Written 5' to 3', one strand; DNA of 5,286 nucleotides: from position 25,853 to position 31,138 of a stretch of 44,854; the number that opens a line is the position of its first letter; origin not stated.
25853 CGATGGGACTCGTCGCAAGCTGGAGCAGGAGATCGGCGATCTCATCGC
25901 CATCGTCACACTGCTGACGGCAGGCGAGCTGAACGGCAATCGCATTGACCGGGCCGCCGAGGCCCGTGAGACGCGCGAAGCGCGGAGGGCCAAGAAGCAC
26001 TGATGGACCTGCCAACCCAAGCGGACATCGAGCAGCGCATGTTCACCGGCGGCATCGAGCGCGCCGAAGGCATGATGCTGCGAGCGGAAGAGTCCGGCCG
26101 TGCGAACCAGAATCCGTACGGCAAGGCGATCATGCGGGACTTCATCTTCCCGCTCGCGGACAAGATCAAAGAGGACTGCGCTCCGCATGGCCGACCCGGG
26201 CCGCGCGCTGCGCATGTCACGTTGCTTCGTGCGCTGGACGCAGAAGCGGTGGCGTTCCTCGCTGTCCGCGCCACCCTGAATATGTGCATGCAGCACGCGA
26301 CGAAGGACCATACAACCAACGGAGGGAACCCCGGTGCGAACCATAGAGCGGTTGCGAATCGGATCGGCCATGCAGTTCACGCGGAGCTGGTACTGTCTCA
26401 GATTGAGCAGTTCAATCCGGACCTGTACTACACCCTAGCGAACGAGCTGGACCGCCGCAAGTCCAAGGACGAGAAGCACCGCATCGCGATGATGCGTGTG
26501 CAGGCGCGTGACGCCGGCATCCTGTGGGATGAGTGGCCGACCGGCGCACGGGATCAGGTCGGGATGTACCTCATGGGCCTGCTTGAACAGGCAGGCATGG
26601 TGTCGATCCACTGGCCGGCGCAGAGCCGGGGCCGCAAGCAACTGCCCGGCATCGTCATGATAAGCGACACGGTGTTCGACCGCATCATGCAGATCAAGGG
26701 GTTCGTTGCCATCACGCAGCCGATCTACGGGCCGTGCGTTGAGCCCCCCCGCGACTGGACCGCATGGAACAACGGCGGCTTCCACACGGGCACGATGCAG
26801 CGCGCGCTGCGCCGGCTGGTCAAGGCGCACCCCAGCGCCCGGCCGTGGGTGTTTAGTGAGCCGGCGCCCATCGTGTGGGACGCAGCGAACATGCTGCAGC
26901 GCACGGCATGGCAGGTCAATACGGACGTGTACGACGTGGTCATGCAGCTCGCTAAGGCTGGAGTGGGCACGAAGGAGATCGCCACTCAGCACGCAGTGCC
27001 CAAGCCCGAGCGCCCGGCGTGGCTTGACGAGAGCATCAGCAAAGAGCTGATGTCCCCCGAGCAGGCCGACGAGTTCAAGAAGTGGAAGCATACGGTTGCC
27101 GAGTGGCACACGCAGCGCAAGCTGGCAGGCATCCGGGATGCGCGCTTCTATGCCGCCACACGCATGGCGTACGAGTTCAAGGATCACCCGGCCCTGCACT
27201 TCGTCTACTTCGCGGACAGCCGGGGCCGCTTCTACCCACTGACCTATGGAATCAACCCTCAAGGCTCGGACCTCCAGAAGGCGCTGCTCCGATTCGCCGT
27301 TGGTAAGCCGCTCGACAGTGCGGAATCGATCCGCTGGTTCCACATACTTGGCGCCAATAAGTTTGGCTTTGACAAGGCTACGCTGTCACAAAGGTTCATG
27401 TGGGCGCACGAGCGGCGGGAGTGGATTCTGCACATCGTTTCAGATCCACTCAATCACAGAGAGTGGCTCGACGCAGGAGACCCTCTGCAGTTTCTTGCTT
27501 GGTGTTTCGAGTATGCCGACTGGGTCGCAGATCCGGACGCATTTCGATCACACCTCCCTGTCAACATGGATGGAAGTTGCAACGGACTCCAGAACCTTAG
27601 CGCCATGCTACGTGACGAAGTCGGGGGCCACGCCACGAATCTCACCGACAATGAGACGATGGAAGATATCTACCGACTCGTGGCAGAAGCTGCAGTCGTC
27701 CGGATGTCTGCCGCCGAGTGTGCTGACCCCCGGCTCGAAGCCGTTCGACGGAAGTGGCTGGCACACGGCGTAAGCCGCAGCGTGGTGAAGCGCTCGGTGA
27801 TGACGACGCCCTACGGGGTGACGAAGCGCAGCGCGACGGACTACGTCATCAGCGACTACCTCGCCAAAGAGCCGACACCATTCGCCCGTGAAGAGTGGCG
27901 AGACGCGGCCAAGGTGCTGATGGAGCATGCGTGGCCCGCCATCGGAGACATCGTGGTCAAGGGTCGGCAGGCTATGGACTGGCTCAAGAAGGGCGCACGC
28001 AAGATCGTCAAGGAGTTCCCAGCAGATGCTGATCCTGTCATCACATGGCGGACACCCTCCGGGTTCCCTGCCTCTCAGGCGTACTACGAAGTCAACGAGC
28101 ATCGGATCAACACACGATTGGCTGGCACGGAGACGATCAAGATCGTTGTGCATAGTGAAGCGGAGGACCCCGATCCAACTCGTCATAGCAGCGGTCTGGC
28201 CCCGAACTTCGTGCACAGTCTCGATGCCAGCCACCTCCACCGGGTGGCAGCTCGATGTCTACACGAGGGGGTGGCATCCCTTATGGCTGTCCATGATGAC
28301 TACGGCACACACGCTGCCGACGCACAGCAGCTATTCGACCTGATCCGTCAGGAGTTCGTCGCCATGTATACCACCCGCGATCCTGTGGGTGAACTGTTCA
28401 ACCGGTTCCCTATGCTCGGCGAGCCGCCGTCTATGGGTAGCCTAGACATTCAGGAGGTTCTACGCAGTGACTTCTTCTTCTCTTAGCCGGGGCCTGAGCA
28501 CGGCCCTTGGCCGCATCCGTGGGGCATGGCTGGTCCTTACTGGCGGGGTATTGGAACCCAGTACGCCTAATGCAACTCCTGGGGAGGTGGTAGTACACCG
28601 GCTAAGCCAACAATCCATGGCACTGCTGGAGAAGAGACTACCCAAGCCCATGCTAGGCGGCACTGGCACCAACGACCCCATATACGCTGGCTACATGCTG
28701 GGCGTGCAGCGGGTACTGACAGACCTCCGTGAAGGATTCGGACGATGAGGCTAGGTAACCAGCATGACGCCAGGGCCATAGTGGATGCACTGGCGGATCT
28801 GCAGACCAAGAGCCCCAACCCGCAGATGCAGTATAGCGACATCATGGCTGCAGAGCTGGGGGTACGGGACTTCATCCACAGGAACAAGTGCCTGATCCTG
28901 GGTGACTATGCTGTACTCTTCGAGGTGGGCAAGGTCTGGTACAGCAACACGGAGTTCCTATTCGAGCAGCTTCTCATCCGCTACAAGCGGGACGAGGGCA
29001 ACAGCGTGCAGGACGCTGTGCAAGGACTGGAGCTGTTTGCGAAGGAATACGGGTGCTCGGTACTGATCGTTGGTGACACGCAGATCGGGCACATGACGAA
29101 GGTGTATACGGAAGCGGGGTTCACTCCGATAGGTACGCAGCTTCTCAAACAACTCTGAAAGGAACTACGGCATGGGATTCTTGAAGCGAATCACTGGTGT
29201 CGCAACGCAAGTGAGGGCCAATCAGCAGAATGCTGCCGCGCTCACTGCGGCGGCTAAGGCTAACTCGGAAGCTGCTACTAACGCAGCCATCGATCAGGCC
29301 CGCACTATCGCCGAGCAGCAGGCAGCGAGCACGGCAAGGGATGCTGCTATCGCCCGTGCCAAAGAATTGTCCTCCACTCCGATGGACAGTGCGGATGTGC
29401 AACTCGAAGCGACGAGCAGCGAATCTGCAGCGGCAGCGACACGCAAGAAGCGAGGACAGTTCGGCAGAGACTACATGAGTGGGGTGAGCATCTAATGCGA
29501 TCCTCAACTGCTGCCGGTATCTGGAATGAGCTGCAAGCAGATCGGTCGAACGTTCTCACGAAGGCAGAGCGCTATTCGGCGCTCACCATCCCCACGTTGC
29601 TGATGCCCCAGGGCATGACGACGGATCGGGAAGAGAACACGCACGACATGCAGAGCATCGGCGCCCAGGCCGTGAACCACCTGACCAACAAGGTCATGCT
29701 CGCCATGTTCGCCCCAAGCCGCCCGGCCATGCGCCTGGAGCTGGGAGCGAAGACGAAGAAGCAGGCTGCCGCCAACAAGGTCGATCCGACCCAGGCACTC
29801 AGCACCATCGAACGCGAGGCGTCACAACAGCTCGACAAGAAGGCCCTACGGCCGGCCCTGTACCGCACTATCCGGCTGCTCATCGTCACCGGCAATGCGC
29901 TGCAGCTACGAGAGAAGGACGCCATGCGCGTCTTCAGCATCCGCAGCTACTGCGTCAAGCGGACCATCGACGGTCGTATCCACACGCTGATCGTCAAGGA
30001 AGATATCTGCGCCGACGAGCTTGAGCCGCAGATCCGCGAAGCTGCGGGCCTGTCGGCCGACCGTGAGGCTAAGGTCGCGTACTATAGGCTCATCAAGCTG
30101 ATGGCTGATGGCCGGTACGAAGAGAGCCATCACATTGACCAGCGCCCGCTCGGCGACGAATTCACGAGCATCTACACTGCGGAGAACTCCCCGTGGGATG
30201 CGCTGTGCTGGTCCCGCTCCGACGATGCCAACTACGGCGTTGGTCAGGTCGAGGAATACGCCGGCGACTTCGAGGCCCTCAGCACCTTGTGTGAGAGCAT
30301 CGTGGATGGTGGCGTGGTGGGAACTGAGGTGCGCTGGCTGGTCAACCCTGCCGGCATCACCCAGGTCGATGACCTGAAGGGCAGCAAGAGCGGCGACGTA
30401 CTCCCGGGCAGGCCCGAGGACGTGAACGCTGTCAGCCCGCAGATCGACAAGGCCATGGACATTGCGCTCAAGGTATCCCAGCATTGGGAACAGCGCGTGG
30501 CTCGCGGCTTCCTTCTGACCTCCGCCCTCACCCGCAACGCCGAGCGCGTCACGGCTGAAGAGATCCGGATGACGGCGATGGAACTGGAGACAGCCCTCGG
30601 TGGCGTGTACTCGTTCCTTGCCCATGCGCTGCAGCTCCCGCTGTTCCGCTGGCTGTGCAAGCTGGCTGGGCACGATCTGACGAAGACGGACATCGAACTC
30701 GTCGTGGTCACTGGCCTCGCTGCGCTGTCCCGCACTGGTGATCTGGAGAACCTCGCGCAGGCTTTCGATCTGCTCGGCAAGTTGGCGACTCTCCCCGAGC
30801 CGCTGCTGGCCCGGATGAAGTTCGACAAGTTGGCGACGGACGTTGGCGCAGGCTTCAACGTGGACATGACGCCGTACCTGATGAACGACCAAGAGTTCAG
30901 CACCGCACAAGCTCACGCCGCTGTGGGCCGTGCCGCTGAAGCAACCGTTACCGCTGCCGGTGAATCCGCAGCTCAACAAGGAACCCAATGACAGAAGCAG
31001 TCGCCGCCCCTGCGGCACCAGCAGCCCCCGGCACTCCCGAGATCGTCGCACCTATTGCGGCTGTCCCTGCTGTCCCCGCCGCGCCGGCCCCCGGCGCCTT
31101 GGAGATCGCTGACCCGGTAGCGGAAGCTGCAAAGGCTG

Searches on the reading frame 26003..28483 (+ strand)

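Call 114: search_protein_families(library=pfam, proteins=[window:26003-28483:+], max_evalue=0.00001)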
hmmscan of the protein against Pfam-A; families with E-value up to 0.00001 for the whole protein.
window:26003-28483:+ (827 aa): 2 families
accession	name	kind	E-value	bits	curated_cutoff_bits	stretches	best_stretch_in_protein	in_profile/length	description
PF00940.24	RNA_pol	-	4.5e-95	319.5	22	1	440-802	5-368/448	DNA-dependent RNA polymerase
PF14700.11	RPOL_N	-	6.3e-16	59.1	30.1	1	6-262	2-295/334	DNA-directed RNA polymerase N-terminal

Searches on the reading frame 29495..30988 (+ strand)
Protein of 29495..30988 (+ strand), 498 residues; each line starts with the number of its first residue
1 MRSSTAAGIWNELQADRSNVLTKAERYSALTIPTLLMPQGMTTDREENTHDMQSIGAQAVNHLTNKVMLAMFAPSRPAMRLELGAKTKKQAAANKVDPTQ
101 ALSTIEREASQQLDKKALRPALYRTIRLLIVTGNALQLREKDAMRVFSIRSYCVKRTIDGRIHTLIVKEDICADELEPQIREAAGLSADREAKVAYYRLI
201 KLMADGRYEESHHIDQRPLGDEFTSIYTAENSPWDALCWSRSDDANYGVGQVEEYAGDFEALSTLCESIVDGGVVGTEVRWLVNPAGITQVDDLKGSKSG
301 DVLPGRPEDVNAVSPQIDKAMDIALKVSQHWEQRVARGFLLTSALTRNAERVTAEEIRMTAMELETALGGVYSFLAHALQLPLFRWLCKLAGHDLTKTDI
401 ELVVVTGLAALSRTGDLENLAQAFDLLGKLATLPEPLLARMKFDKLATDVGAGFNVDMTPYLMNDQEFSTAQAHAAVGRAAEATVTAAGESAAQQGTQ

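Call 85: search_protein_families(library=pfam, proteins=[window:29495-30988:+], max_evalue=0.01)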
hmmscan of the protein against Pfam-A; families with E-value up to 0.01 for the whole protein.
window:29495-30988:+ (498 aa): 1 family
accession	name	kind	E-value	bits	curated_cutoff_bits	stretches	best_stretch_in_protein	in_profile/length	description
PF12236.14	Head-tail_con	-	1.2e-50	172.9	27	1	4-457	2-485/489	Bacteriophage head to tail connecting protein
